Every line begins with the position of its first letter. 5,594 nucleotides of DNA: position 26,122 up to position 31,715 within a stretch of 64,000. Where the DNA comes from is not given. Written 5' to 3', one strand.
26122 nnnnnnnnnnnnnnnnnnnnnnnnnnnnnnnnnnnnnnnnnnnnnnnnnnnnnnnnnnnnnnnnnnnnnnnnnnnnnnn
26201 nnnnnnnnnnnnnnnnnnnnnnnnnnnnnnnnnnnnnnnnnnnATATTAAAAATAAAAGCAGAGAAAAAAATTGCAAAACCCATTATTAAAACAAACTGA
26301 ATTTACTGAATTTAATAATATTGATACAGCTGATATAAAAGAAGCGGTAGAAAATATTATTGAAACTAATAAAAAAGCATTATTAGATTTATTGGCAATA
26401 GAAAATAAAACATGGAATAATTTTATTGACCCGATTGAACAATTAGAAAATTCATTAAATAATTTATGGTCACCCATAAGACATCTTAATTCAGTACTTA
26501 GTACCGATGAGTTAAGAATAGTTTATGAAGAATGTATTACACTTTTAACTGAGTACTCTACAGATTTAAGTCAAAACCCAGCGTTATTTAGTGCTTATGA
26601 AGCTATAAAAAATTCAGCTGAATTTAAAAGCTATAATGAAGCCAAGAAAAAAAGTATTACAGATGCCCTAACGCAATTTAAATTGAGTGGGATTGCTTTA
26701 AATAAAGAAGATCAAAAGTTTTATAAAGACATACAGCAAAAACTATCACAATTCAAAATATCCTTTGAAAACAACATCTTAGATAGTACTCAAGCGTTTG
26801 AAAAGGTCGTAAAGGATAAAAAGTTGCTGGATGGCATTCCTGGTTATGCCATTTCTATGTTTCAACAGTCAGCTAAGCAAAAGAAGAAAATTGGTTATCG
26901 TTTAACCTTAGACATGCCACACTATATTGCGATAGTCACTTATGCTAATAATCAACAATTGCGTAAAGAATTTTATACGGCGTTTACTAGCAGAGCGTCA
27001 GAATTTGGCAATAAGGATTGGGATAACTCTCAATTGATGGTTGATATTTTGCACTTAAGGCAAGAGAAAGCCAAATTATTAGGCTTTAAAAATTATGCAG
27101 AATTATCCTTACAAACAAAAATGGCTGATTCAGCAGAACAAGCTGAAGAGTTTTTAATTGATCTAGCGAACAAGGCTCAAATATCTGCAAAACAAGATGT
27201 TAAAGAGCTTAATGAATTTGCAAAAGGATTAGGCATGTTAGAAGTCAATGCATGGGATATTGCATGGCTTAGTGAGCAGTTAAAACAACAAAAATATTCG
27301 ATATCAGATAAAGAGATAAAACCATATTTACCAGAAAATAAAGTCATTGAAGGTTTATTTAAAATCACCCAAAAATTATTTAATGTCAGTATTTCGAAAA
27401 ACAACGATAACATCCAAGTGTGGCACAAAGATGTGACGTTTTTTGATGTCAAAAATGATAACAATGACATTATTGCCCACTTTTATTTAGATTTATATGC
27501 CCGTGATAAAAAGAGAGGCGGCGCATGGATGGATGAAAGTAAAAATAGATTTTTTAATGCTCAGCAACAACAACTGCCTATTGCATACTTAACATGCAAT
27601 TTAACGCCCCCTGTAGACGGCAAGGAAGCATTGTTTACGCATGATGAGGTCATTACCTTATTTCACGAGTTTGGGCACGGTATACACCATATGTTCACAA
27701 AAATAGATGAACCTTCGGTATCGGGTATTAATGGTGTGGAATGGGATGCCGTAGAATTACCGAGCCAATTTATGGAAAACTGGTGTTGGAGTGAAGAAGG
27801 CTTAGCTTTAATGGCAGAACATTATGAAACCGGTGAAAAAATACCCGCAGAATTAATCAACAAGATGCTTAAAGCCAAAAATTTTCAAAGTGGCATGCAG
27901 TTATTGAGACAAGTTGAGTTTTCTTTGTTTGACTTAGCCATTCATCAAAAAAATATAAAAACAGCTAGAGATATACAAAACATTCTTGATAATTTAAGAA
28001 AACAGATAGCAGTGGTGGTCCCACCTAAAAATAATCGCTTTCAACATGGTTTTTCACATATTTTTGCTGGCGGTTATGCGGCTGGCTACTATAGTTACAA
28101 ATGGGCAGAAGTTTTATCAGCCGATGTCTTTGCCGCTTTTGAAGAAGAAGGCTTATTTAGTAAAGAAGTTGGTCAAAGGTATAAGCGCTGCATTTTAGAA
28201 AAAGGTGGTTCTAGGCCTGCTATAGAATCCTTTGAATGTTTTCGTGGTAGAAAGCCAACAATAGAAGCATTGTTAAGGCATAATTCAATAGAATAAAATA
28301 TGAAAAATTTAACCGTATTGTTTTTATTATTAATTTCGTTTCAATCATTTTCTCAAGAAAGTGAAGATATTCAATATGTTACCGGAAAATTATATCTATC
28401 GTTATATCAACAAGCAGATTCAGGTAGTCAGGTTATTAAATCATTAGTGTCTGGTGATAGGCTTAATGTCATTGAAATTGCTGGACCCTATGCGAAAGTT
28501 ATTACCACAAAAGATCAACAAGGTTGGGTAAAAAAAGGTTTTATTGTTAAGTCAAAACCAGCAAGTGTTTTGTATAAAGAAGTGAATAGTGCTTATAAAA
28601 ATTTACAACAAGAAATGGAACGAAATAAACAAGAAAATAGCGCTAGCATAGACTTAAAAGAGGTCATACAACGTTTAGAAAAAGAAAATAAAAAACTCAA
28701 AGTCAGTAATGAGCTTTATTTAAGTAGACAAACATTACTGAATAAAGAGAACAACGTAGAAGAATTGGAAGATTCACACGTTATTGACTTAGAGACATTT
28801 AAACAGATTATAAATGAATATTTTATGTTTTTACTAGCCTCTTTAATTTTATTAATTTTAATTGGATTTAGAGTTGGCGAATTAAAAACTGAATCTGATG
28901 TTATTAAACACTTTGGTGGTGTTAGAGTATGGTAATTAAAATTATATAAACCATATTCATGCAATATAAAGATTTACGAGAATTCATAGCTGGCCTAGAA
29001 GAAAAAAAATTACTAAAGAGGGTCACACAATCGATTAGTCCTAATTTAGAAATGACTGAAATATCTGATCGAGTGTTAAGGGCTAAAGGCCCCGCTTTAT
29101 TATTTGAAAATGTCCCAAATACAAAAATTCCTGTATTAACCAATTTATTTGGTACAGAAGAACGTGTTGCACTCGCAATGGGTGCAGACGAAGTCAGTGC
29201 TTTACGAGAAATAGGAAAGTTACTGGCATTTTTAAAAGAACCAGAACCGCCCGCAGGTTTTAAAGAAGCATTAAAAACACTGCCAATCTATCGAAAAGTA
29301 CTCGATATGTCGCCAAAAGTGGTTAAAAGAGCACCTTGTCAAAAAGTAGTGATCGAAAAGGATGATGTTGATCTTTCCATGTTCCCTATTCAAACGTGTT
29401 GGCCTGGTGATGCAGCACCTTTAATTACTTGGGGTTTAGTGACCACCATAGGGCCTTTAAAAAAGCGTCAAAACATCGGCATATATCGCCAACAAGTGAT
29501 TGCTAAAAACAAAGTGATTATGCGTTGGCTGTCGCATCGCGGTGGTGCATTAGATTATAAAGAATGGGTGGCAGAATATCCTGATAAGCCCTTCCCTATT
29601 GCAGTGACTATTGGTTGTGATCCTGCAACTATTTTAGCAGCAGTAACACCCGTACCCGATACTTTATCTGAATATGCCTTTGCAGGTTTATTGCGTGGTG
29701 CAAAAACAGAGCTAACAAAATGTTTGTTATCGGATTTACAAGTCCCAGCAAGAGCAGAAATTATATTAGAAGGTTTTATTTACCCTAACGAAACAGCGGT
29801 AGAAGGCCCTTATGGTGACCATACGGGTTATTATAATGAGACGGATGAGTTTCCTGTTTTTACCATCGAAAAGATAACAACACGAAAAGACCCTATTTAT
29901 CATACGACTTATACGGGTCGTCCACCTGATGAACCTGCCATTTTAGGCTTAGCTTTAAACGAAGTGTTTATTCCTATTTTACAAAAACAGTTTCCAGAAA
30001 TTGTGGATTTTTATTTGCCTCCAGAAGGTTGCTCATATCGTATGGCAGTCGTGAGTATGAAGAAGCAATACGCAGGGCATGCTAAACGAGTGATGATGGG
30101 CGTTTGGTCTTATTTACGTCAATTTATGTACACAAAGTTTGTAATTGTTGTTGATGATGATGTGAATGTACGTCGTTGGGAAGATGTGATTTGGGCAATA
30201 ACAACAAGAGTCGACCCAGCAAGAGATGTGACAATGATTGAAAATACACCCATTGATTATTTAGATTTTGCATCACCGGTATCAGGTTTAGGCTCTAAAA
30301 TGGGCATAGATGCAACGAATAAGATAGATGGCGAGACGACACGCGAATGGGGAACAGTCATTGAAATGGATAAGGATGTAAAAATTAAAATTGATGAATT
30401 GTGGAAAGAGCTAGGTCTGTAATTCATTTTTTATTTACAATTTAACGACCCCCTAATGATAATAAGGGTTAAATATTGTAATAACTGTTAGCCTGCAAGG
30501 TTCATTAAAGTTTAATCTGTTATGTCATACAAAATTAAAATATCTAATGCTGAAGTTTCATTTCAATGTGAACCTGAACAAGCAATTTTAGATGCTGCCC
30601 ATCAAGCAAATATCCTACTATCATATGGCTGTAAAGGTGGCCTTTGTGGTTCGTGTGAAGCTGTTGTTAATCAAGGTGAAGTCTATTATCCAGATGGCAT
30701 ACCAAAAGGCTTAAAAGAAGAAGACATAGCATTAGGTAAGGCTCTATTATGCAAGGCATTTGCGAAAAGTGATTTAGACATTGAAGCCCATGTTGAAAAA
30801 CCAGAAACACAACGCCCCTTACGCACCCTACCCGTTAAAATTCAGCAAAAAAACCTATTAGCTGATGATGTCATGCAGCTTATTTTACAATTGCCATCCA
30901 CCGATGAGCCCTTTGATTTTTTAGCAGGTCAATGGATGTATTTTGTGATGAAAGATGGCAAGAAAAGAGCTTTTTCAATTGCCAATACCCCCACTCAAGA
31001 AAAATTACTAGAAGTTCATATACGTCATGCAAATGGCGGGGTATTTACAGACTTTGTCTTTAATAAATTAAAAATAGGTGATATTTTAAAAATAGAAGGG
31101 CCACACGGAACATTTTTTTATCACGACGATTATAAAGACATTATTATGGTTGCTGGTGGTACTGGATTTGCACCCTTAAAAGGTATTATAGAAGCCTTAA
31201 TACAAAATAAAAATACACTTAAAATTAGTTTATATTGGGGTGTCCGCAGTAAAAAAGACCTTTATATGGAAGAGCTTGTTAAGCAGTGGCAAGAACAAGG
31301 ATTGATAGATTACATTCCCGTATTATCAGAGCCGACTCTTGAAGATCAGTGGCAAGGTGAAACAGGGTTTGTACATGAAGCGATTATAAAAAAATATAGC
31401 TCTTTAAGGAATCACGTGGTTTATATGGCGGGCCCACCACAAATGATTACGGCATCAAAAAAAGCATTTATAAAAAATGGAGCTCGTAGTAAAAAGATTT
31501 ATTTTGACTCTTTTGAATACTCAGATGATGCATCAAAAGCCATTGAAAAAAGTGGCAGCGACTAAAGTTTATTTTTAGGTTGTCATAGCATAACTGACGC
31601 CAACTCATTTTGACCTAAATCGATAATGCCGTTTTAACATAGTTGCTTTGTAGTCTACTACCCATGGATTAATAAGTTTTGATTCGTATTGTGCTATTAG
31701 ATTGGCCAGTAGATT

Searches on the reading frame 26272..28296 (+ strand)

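Call 38: search_protein_families(library=pfam, proteins=[window:26272-28296:+], max_evalue=0.00001)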
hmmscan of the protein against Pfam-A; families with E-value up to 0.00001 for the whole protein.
window:26272-28296:+ (674 aa): 2 families
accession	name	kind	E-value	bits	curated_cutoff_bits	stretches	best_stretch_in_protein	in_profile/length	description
PF01432.26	Peptidase_M3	-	1.8e-147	492.9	27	1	222-672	2-456/457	Peptidase family M3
PF19310.4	TOP_N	-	4.7e-23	81.7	27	1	27-147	2-122/123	Neurolysin/Thimet oligopeptidase, N-terminal domain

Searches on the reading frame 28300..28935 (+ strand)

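Call 38: search_protein_families(library=pfam, proteins=[window:28300-28935:+], max_evalue=0.00001)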
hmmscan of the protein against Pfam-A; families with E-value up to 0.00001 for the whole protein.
window:28300-28935:+ (211 aa): 1 family
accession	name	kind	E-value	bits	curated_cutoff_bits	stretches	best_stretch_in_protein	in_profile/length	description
PF08239.17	SH3_3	-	1.4e-06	28.8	27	1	33-82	3-53/54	Bacterial SH3 domain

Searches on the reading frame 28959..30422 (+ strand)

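Call 38: search_protein_families(library=pfam, proteins=[window:28959-30422:+], max_evalue=0.00001)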
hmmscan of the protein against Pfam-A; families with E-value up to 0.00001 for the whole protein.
window:28959-30422:+ (487 aa): 3 families
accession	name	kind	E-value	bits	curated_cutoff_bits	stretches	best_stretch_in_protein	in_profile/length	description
PF01977.22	UbiD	-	1.4e-81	273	23.3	1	122-322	3-206/206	3-octaprenyl-4-hydroxybenzoate carboxy-lyase Rift-related domain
PF20696.2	UbiD_C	-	2e-49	167.2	24.2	1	328-452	2-127/127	3-octaprenyl-4-hydroxybenzoate carboxy-lyase C-terminal domain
PF20695.2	UbiD_N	-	2.5e-27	95.2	24.3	1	11-89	2-78/78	3-octaprenyl-4-hydroxybenzoate carboxy-lyase N-terminal domain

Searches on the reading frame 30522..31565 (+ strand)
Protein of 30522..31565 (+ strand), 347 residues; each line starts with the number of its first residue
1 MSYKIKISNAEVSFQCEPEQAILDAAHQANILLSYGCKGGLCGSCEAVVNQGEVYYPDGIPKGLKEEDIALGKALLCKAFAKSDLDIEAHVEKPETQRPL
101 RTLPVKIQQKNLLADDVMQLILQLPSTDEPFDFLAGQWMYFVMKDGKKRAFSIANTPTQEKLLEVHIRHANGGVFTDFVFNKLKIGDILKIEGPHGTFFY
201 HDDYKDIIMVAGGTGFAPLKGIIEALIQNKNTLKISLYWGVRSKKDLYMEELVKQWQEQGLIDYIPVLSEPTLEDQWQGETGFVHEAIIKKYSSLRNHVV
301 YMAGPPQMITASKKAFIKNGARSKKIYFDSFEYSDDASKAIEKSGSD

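Call 38: search_protein_families(library=pfam, proteins=[window:30522-31565:+], max_evalue=0.00001)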
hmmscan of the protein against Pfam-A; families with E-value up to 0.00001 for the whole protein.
window:30522-31565:+ (347 aa): 3 families
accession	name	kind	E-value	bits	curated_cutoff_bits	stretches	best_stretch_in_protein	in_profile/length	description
PF00175.26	NAD_binding_1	-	9.5e-24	84.6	22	1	209-313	1-108/109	Oxidoreductase NAD-binding domain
PF00970.30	FAD_binding_6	-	4e-15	56.4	21.1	1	105-200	2-99/99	Oxidoreductase FAD-binding domain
PF00111.32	Fer2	-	3.5e-14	52.9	21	1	7-82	3-77/77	2Fe-2S iron-sulfur cluster binding domain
